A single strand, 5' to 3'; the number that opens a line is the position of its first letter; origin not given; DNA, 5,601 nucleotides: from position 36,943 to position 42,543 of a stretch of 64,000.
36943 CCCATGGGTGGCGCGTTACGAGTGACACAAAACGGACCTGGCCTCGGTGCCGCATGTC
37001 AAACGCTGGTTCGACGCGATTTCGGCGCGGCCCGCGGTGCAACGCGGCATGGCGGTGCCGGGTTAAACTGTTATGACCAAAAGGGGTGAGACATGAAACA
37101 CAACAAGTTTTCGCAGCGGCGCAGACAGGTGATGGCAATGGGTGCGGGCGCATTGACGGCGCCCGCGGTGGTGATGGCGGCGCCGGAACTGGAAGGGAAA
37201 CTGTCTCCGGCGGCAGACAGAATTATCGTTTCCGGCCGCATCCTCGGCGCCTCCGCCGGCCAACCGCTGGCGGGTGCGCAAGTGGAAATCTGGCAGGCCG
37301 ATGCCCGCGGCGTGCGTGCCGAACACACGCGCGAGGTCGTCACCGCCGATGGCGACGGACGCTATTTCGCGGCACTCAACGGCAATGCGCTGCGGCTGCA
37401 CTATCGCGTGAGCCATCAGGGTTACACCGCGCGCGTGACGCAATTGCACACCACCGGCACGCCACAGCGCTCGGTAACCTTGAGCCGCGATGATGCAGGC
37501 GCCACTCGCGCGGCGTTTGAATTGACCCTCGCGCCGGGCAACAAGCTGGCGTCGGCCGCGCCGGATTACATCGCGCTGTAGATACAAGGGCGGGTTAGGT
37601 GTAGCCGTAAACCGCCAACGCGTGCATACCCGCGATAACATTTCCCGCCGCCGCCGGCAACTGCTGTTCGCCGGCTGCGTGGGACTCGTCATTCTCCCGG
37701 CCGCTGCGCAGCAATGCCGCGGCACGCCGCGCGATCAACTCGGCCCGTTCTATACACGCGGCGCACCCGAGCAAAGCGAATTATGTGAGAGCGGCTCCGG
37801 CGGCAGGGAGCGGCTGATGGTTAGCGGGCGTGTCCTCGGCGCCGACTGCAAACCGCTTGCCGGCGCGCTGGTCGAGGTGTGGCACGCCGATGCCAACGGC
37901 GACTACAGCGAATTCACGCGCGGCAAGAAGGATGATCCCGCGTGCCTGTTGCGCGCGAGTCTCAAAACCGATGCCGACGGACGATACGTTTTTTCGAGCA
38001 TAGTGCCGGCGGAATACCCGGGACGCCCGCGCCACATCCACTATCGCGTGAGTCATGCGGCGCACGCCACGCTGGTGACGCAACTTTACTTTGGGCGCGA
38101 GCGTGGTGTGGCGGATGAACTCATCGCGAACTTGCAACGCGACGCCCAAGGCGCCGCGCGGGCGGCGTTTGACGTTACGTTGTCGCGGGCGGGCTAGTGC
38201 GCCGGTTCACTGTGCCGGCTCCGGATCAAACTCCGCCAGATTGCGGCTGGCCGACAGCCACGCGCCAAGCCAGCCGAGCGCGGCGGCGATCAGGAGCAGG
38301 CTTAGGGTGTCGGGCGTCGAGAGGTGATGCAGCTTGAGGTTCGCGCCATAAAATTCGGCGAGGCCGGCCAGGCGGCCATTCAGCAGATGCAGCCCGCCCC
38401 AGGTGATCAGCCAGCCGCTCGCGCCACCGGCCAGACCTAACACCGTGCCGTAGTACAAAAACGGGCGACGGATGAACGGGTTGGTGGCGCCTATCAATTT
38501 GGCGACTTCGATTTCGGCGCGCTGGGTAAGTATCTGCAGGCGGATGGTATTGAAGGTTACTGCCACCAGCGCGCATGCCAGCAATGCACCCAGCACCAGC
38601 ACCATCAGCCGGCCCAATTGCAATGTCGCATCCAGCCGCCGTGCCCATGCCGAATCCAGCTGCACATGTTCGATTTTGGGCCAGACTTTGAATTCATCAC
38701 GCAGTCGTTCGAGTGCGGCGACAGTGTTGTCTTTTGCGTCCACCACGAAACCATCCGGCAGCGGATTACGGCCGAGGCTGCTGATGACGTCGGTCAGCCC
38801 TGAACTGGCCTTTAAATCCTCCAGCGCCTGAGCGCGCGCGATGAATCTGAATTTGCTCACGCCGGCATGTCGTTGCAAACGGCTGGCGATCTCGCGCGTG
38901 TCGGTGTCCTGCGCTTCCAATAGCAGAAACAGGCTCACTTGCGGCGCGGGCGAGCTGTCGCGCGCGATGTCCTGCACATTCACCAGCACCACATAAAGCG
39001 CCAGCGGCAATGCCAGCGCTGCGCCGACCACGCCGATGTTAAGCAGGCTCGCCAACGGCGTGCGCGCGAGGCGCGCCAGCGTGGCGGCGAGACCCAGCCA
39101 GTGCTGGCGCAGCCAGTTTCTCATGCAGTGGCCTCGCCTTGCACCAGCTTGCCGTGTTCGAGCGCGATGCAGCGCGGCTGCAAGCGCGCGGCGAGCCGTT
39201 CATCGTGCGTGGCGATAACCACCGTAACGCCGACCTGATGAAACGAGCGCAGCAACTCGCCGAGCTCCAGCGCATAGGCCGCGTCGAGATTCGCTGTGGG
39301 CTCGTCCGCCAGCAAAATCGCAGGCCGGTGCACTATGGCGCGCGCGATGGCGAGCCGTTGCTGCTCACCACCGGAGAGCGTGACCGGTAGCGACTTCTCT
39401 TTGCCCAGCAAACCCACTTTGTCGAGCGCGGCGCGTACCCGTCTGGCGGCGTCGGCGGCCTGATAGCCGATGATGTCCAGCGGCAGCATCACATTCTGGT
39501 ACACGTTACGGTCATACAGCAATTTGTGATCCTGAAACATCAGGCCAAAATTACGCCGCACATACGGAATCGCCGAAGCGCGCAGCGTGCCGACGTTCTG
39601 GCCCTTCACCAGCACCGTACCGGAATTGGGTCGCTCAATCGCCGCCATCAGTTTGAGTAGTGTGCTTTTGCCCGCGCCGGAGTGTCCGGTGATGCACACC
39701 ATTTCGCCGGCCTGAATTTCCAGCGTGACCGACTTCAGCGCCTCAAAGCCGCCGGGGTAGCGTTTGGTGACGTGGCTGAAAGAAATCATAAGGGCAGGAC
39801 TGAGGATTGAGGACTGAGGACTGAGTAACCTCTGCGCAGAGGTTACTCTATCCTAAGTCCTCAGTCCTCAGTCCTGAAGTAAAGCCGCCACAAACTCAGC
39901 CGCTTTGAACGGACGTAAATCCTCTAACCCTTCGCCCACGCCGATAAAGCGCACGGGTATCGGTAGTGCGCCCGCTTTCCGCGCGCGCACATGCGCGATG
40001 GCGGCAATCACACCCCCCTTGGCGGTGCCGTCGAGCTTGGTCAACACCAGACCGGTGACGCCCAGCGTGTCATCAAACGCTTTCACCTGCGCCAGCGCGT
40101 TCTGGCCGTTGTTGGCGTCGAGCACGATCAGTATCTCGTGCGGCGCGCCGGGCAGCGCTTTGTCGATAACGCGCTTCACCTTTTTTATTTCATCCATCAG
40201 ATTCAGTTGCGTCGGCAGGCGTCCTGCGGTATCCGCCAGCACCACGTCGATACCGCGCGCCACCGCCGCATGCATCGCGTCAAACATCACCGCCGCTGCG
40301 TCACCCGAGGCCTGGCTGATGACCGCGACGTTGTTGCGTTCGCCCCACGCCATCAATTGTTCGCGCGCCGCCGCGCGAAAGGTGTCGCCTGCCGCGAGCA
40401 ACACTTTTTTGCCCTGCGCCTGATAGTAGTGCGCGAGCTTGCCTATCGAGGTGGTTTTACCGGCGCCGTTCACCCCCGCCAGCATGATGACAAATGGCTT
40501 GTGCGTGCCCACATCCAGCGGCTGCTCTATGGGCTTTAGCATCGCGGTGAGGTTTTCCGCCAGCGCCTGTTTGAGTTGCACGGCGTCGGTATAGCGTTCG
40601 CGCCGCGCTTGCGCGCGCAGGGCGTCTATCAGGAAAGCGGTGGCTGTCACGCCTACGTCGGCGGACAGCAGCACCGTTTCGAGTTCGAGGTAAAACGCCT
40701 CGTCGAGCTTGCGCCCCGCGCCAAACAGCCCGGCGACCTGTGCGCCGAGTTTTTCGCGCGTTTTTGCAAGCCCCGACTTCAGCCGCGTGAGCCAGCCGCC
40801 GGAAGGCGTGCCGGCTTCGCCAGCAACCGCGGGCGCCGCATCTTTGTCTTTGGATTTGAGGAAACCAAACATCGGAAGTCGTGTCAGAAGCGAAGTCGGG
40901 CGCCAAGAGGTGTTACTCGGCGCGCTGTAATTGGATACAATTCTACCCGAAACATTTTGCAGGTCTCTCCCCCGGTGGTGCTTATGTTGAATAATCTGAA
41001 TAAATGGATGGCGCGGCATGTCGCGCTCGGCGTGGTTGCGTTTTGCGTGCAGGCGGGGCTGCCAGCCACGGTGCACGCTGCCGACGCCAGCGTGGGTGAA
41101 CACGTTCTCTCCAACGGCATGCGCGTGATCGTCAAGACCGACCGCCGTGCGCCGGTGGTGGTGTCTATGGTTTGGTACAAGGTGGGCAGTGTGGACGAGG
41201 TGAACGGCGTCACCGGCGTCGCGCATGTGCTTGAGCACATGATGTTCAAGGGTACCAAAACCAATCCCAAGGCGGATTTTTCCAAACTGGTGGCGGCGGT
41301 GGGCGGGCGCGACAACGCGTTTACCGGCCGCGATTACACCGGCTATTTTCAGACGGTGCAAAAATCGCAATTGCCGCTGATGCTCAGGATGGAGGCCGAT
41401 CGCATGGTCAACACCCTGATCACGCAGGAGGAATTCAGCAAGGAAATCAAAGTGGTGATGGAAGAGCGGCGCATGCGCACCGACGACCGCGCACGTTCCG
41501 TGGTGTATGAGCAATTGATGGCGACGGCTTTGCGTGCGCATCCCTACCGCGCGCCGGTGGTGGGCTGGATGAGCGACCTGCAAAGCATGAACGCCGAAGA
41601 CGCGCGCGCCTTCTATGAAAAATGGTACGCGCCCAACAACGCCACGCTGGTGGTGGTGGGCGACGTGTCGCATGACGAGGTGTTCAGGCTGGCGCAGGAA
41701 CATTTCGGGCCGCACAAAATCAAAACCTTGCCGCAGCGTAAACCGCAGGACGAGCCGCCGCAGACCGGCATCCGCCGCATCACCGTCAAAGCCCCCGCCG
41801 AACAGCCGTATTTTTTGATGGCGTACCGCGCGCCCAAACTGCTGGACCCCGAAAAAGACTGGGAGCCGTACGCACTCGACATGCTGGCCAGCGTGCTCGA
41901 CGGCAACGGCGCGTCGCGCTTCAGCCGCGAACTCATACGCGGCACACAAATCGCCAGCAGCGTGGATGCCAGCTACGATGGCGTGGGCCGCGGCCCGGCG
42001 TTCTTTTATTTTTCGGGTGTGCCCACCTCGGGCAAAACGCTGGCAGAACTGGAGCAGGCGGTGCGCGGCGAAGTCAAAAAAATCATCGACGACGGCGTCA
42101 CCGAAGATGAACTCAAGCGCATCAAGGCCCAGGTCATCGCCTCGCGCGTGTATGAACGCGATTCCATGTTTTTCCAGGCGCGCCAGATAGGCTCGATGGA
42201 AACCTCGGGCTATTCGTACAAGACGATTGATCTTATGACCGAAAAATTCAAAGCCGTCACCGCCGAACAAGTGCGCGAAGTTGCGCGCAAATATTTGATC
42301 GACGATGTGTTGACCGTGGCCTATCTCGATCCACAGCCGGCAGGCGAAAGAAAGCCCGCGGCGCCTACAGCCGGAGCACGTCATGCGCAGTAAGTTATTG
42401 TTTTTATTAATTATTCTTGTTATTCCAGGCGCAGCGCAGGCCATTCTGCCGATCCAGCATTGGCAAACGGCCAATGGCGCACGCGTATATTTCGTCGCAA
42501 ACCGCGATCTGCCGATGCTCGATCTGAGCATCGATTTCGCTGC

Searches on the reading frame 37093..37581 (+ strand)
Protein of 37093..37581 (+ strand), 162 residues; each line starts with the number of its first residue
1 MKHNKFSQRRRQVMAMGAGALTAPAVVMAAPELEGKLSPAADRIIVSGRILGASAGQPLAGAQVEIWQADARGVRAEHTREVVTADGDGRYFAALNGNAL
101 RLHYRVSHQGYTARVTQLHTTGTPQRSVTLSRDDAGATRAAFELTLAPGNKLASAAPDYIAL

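Call 63: search_protein_families(library=pfam, proteins=[window:37093-37581:+], max_evalue=0.01)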
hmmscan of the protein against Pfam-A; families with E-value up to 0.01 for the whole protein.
window:37093-37581:+ (162 aa): 4 families
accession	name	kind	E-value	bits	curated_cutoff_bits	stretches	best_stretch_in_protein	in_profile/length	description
PF00775.27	Dioxygenase_C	-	1.5e-09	38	27.3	1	38-79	24-64/182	Dioxygenase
PF13620.12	CarboxypepD_reg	-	4.1e-06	27.5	32.3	1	46-129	2-80/82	Carboxypeptidase regulatory-like domain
PF18067.7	Lipase_C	-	0.00067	20.7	27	1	43-96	2-59/96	Lipase C-terminal domain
PF10670.15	DUF4198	-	0.0043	17.6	34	1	54-90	155-190/209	Domain of unknown function (DUF4198)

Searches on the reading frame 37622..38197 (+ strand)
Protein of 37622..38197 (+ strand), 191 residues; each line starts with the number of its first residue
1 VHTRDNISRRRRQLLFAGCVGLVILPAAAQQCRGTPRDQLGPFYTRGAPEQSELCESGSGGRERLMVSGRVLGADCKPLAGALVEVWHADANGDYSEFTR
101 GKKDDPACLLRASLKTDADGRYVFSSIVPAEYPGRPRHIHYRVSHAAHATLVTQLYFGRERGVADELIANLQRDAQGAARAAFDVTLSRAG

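Call 63: search_protein_families(library=pfam, proteins=[window:37622-38197:+], max_evalue=0.01)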
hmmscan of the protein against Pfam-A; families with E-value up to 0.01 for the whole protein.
window:37622-38197:+ (191 aa): 2 families
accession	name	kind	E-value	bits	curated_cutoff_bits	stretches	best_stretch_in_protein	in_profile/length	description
PF00775.27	Dioxygenase_C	-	9.6e-29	100.6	27.3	1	41-170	3-152/182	Dioxygenase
PF13620.12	CarboxypepD_reg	-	1.1e-05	26.2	32.3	1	67-146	2-64/82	Carboxypeptidase regulatory-like domain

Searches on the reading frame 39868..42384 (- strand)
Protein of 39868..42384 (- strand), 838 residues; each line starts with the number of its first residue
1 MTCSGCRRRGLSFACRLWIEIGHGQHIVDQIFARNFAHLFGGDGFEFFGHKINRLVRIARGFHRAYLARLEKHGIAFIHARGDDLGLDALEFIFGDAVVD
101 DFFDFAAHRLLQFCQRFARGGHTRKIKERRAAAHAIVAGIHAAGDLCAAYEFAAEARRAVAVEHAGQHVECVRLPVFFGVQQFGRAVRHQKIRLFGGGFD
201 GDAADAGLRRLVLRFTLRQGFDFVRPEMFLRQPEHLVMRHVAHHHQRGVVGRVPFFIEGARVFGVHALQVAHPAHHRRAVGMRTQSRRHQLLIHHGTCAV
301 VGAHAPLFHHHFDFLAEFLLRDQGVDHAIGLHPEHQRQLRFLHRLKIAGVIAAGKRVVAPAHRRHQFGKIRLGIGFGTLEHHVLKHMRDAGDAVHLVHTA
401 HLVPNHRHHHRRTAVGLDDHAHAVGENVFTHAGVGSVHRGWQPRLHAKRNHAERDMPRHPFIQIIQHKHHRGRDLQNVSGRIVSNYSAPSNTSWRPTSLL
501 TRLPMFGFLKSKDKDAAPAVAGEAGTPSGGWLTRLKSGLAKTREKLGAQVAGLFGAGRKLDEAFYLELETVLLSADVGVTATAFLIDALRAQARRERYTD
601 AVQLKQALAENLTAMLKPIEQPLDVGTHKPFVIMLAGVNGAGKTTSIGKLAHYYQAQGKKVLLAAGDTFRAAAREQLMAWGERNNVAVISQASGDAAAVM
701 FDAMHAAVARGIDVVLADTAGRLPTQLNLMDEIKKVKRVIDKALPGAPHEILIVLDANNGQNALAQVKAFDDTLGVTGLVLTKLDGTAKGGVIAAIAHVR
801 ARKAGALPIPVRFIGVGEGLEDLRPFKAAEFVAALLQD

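Call 10: search_protein_families(library=pfam, proteins=[window:39868-42384:-])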
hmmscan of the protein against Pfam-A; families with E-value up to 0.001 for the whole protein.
window:39868-42384:- (838 aa): 4 families
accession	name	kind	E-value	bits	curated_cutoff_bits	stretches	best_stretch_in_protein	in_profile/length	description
PF00448.28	SRP54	-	3.6e-68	229.5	22.7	1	630-836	1-195/196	SRP54-type protein, GTPase domain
PF02881.24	SRP54_N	-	1.9e-11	44.5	22.4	1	546-612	1-75/75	SRP54-type protein, helical bundle domain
PF06414.18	Zeta_toxin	-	2.9e-06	27.3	22.3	1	628-722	14-106/199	Zeta toxin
PF13604.12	AAA_30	-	2.9e-05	24.4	27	1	631-674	19-61/191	AAA domain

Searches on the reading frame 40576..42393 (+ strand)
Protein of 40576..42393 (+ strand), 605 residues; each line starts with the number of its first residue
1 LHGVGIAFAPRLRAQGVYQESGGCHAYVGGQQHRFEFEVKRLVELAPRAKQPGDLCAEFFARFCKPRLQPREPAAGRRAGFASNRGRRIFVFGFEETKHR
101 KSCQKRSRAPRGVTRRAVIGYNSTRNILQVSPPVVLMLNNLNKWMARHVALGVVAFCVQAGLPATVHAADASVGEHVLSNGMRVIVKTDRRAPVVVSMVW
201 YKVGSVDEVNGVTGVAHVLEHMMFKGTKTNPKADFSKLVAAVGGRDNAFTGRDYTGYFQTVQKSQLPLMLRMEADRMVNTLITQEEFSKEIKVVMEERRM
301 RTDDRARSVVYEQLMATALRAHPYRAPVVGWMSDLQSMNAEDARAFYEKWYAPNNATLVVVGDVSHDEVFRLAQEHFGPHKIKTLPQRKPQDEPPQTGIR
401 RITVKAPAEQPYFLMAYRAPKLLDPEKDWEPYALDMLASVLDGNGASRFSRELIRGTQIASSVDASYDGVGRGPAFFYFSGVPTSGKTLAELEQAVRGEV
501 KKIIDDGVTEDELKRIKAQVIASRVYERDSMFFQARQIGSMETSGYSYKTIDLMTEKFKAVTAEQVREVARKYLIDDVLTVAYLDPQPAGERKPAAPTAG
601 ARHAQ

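Call 12: search_protein_families(library=pfam, proteins=[window:40576-42393:+])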
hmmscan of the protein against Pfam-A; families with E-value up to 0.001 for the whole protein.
window:40576-42393:+ (605 aa): 2 families
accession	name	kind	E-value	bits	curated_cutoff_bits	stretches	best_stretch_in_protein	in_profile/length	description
PF05193.26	Peptidase_M16_C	-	1.7e-34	119.7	23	1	338-519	2-180/181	Peptidase M16 inactive domain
PF00675.25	Peptidase_M16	-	4.5e-28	98.5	22.3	1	183-328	1-145/149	Insulinase (Peptidase family M16)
